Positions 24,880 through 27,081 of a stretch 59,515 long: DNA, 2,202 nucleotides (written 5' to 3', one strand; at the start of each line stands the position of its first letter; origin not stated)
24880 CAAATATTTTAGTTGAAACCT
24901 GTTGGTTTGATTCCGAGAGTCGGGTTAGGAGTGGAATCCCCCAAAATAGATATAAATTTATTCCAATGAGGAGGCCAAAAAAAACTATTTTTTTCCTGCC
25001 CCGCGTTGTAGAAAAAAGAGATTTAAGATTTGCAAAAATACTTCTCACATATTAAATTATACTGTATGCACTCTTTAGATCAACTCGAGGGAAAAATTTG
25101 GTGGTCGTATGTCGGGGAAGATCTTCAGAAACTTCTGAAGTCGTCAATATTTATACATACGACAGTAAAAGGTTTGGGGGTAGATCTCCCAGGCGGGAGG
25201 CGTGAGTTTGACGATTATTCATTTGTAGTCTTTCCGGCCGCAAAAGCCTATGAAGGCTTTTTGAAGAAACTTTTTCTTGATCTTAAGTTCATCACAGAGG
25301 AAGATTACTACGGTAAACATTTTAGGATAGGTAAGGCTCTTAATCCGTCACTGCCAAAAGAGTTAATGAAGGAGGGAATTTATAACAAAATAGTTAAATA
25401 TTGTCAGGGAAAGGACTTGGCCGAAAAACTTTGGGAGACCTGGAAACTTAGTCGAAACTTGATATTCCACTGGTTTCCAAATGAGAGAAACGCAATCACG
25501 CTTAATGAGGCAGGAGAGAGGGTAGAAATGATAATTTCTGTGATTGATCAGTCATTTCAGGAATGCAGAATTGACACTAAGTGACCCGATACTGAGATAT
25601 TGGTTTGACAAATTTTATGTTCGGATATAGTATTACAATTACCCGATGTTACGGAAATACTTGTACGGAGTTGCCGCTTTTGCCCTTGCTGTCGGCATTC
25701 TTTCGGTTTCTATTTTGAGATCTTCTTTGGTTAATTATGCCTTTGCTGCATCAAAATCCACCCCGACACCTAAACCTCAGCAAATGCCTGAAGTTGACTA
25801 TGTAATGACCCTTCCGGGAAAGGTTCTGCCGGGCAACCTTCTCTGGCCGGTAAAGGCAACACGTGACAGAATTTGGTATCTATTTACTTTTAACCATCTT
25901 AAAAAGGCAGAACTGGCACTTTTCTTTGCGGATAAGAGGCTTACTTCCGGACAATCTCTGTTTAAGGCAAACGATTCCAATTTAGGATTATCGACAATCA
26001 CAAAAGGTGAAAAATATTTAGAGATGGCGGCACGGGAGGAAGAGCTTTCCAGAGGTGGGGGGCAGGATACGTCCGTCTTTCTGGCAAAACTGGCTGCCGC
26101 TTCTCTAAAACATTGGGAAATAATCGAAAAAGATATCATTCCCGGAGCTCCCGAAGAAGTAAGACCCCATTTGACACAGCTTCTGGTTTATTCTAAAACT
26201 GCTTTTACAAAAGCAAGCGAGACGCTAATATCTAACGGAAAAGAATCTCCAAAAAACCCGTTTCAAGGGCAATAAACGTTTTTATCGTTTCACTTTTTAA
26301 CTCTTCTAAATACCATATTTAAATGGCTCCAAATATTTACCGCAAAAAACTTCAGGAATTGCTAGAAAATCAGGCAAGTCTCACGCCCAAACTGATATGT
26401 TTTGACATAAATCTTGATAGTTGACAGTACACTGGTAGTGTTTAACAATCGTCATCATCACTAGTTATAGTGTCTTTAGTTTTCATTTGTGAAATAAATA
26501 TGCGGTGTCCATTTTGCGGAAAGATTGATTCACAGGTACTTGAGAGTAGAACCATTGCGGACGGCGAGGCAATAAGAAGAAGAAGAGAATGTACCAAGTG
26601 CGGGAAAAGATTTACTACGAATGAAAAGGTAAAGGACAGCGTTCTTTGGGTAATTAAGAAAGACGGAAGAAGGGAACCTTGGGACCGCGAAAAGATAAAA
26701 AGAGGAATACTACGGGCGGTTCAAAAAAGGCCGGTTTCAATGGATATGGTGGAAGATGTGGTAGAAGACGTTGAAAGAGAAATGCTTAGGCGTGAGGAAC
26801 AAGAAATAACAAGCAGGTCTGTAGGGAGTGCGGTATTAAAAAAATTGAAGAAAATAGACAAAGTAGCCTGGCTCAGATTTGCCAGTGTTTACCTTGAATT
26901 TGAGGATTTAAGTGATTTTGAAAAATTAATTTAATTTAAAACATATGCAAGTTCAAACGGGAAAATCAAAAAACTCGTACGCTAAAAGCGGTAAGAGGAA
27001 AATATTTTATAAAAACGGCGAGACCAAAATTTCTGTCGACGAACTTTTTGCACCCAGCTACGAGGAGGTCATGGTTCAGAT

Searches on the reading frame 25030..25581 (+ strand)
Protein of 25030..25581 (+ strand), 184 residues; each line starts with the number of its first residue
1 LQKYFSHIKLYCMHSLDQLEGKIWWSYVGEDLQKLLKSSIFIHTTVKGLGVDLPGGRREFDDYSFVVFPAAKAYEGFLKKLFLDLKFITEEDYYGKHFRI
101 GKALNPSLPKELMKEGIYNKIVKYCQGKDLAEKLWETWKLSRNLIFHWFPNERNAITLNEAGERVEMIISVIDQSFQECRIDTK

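Call 86: search_protein_families(library=pfam, max_evalue=0.01, proteins=[window:25030-25581:+])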
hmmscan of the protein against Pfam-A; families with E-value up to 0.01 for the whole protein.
window:25030-25581:+ (184 aa): 2 families
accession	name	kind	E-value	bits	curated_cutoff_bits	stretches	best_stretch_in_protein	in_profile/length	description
PF19034.5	RnlA-toxin_DBD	-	1.6e-05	25.7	27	1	58-147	39-123/125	RNase LS, bacterial toxin DBD domain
PF18869.6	HEPN_RnaseLS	-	7.8e-05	23.5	29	1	60-95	25-60/124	RnaseLS-like HEPN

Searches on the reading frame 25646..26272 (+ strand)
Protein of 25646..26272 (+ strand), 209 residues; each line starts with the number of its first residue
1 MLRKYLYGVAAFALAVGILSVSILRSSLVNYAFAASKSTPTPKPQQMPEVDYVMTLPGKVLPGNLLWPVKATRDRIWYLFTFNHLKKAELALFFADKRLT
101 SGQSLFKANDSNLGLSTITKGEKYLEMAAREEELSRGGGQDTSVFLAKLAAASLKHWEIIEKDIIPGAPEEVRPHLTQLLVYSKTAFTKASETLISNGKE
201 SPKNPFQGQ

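Call 86: search_protein_families(library=pfam, max_evalue=0.01, proteins=[window:25646-26272:+])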
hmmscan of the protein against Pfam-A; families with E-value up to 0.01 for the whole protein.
window:25646-26272:+ (209 aa): 1 family
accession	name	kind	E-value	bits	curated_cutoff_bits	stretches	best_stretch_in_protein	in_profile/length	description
PF18915.5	DUF5667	-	1.9e-07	31.8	27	1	60-131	2-73/99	Domain of unknown function (DUF5667)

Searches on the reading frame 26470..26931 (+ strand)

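Call 86: search_protein_families(library=pfam, max_evalue=0.01, proteins=[window:26470-26931:+])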
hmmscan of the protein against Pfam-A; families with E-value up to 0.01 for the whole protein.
window:26470-26931:+ (154 aa): 3 families
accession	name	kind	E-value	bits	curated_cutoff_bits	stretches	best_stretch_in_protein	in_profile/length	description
PF22811.2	Zn_ribbon_NrdR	-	2.8e-20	72.4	27.2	1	11-52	1-42/42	Transcriptional repressor NrdR-like, N-terminal domain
PF03477.21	ATP-cone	-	3.3e-20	72.8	25.8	1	61-146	3-87/88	ATP cone domain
PF12760.12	Zn_ribbon_IS1595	-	0.0027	18.1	25.4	1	12-46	20-45/46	Transposase zinc-ribbon domain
